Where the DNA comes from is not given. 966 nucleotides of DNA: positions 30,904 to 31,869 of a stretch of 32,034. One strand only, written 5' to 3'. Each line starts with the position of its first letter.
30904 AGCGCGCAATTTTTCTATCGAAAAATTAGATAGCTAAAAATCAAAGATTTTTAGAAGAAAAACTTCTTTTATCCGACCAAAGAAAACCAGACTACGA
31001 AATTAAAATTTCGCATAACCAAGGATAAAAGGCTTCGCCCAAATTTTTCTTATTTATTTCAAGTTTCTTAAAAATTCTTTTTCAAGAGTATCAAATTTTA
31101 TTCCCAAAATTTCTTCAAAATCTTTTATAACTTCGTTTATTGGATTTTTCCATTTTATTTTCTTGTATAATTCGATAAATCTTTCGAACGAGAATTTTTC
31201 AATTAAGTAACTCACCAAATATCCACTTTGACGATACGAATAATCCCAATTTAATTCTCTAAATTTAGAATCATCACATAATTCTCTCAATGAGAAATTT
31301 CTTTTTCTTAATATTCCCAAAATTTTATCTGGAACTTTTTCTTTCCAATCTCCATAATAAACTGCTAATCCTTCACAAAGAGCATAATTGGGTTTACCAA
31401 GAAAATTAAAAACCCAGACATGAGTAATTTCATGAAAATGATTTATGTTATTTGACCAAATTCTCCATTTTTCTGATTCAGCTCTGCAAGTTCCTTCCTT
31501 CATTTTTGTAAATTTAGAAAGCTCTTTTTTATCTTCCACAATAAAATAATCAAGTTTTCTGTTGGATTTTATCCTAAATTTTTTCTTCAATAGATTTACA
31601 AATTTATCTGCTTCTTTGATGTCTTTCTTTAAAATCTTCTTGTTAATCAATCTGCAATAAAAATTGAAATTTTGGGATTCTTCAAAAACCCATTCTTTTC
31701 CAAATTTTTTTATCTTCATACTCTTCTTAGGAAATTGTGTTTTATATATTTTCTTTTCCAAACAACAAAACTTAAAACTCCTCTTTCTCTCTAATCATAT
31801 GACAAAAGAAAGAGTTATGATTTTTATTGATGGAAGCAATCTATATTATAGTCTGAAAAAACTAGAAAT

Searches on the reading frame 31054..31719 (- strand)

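Call 46: search_protein_families(library=pfam, proteins=[window:31054-31719:-], max_evalue=0.01)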
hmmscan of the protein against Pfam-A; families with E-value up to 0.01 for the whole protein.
window:31054-31719:- (221 aa): 1 family
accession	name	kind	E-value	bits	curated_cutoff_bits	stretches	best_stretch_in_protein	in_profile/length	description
PF13485.12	Peptidase_MA_2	-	0.0021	18.3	32.4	1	112-199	92-181/201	Peptidase MA superfamily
